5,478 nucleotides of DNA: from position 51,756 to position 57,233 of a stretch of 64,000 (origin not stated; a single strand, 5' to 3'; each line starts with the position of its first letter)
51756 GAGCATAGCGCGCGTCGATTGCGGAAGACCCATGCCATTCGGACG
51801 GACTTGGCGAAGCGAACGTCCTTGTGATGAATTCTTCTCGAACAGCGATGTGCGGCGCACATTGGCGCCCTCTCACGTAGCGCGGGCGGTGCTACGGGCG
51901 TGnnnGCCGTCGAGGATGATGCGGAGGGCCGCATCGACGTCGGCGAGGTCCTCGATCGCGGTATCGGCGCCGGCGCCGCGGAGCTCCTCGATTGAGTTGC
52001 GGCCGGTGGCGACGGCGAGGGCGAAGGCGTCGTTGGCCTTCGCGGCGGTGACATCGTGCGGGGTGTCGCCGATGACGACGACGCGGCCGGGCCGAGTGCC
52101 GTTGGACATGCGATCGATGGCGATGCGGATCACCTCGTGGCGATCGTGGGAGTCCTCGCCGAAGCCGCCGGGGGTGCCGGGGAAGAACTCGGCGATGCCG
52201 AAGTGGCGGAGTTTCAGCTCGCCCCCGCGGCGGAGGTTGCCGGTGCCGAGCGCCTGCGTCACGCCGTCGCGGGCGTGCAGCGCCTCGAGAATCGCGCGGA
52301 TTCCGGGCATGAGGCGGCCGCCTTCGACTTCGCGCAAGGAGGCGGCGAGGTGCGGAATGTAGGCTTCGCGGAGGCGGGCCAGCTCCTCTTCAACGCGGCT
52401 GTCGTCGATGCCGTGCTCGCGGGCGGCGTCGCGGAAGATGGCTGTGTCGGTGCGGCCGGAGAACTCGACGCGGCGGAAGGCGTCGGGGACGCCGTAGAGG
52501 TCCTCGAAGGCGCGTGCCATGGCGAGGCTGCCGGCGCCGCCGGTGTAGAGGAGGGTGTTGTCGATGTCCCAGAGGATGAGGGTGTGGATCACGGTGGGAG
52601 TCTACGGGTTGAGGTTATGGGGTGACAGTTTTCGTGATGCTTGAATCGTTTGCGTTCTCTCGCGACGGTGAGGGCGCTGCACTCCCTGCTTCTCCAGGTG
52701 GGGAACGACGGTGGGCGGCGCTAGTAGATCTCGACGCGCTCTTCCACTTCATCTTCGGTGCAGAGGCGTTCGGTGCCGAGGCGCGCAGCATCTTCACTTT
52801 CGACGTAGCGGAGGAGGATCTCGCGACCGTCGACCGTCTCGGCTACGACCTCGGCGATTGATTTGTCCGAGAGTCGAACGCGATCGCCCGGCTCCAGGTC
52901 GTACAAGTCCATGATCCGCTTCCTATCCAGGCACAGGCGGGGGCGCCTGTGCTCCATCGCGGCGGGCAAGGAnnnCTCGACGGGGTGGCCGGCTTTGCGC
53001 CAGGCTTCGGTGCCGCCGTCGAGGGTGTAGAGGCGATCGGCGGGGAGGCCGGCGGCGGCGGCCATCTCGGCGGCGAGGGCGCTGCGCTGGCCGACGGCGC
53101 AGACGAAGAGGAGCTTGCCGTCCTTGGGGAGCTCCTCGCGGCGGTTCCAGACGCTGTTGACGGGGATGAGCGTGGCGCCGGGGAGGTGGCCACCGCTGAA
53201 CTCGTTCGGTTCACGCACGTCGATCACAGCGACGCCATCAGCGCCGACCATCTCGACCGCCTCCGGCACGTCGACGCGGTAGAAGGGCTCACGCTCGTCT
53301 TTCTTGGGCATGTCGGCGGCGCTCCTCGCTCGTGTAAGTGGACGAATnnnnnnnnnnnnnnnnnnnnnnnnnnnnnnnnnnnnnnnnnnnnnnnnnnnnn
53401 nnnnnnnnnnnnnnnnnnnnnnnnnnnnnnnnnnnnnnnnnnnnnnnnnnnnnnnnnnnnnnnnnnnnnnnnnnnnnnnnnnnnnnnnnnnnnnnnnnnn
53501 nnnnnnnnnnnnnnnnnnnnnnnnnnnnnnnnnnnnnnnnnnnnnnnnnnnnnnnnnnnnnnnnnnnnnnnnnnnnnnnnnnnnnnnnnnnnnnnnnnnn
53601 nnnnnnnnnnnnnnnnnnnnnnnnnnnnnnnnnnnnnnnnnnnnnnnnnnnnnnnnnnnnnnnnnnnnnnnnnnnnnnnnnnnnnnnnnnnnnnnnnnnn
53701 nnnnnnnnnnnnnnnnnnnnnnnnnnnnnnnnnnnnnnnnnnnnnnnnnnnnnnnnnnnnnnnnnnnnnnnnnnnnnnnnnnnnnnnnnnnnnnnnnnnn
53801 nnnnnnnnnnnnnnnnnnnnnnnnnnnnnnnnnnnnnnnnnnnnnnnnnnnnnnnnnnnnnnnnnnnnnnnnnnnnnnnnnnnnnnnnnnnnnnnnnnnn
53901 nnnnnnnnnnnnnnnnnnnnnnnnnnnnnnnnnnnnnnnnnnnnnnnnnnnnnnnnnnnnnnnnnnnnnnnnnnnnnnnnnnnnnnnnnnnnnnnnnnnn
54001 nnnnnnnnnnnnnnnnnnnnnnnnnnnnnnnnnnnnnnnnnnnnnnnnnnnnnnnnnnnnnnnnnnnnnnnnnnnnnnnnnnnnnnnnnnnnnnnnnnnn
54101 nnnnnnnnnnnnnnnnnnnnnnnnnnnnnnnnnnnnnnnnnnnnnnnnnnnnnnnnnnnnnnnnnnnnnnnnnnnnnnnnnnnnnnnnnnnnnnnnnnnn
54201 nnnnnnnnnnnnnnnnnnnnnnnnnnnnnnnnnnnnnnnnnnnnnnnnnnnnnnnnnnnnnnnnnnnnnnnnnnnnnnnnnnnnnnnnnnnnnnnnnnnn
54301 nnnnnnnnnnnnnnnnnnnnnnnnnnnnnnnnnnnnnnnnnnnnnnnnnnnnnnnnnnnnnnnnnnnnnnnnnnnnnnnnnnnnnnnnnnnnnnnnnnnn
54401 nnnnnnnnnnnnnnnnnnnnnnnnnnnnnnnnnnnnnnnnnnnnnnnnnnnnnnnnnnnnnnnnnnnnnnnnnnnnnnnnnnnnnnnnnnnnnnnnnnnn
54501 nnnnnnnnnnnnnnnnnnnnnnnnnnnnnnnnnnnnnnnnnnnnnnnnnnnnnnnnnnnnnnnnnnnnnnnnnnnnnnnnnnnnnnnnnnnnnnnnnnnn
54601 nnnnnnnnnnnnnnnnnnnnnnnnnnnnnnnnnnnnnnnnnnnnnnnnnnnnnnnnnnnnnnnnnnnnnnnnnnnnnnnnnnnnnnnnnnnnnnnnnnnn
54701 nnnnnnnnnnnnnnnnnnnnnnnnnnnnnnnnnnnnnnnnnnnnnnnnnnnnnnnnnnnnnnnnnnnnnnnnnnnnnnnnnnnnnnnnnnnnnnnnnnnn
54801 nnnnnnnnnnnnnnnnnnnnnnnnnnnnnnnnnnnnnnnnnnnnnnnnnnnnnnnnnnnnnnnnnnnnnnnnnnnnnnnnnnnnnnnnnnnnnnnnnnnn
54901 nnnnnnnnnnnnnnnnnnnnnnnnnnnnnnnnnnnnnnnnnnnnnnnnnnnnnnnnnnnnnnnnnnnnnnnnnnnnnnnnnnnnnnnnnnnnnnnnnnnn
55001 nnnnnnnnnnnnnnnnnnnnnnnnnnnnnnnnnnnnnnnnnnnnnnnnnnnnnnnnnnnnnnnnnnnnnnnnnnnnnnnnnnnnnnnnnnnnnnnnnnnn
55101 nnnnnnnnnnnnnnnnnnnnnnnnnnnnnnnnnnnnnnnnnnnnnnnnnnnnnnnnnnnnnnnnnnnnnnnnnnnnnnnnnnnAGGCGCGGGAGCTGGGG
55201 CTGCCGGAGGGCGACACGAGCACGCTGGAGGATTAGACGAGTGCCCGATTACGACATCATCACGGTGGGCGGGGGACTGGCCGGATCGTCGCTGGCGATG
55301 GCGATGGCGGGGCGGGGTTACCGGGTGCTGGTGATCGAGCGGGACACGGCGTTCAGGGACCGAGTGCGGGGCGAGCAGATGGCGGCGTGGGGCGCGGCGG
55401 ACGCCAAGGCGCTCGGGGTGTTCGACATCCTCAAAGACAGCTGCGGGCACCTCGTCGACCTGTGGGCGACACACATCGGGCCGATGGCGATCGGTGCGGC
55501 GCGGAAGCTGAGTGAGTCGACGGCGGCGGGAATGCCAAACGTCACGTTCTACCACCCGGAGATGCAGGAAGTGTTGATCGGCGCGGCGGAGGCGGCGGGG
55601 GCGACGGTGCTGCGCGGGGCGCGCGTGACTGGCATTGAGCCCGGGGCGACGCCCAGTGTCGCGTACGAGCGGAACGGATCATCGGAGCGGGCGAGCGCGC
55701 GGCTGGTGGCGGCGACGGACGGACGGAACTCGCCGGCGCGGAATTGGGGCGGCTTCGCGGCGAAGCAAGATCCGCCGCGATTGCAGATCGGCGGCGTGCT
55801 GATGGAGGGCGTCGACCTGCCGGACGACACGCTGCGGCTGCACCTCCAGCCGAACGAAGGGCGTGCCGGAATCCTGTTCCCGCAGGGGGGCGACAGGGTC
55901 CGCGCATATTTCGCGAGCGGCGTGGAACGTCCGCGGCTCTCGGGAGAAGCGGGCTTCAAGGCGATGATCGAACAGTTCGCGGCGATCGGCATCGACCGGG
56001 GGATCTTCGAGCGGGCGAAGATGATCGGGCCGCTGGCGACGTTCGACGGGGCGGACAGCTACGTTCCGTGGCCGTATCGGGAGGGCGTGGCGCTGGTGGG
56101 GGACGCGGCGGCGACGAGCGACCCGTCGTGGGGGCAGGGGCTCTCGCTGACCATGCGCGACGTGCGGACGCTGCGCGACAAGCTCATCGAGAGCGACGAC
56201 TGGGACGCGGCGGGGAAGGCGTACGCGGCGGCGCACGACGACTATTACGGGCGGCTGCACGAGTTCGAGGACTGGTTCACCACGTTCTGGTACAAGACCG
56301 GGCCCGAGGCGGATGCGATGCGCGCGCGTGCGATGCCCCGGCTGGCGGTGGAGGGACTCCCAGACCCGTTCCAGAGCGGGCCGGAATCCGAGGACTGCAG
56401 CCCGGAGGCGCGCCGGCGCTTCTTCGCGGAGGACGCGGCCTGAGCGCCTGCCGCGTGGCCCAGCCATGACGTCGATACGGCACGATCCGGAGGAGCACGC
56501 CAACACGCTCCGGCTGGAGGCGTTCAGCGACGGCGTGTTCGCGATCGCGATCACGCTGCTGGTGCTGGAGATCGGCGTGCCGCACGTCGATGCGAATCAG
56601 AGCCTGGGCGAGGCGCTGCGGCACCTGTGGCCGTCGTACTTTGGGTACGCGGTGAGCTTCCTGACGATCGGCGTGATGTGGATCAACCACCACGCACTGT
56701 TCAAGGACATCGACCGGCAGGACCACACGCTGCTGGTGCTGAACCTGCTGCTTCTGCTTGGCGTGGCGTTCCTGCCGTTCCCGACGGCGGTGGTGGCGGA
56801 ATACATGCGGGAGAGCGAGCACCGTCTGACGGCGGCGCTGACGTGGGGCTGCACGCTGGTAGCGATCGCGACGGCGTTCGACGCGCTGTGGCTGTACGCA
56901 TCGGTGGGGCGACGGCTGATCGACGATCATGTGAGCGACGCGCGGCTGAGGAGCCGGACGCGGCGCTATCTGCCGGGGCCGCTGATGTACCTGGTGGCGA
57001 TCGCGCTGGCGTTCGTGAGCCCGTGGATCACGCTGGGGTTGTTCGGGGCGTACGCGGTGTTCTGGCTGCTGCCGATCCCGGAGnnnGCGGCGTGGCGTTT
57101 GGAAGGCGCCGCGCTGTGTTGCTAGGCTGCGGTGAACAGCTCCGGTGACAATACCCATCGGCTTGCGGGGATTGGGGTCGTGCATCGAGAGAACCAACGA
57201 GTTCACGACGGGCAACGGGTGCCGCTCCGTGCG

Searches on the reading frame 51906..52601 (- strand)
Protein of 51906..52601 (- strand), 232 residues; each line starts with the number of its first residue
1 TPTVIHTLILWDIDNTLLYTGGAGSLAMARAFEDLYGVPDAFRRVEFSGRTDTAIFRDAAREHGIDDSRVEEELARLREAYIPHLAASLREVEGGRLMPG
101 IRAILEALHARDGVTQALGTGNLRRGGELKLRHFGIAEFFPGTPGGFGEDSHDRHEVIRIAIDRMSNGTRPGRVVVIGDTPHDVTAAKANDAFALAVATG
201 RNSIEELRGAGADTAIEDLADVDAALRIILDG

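Call 25: search_protein_families(library=pfam, proteins=[window:51906-52601:-], max_evalue=0.001)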
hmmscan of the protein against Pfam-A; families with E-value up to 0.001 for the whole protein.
window:51906-52601:- (232 aa): 4 families
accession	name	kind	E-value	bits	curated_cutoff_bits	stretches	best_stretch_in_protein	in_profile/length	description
PF12710.13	HAD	-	1.7e-14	55.1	27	1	9-188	1-189/189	haloacid dehalogenase-like hydrolase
PF00702.32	Hydrolase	-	4e-14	53.9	26.4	1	8-189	3-189/191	haloacid dehalogenase-like hydrolase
PF13419.12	HAD_2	-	8.8e-13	49.2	23.8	1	9-194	1-175/178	Haloacid dehalogenase-like hydrolase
PF13242.12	Hydrolase_like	-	3e-08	33.9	22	1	158-221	10-74/75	HAD-hyrolase-like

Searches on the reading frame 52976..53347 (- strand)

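Call 25: search_protein_families(library=pfam, proteins=[window:52976-53347:-], max_evalue=0.001)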
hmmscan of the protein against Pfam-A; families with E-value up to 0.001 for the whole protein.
window:52976-53347:- (124 aa): 1 family
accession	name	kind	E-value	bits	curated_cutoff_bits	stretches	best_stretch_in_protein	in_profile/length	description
PF00581.25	Rhodanese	-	1.7e-16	61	22.2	1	29-118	4-101/102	Rhodanese-like domain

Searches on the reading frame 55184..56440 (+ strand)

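Call 25: search_protein_families(library=pfam, proteins=[window:55184-56440:+], max_evalue=0.001)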
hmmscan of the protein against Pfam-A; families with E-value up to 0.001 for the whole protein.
window:55184-56440:+ (419 aa): 6 families
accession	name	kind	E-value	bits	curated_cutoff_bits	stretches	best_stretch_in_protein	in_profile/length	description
PF01494.25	FAD_binding_3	-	1.3e-20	74.3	22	1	23-337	2-321/349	FAD binding domain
PF01266.30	DAO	-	1.4e-08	35.2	27.9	1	24-55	1-32/353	FAD dependent oxidoreductase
PF00070.33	Pyr_redox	-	9.1e-06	26.5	22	1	25-79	2-55/82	Pyridine nucleotide-disulphide oxidoreductase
PF13450.12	NAD_binding_8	-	7.1e-05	23.4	21.9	1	28-54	2-28/68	NAD(P)-binding Rossmann-like domain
PF00890.30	FAD_binding_2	-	8.2e-05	22.4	20.4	1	24-58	1-35/414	FAD binding domain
PF07992.20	Pyr_redox_2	-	0.00019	21.4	26.1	0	24-79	144-198/291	Pyridine nucleotide-disulphide oxidoreductase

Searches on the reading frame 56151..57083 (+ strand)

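Call 25: search_protein_families(library=pfam, proteins=[window:56151-57083:+], max_evalue=0.001)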
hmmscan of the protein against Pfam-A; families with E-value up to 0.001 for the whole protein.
window:56151-57083:+ (311 aa): 1 family
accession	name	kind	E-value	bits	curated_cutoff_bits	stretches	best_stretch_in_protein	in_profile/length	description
PF06736.16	TMEM175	-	1.5e-30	105.9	25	1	121-209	1-88/88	Endosomal/lysosomal potassium channel TMEM175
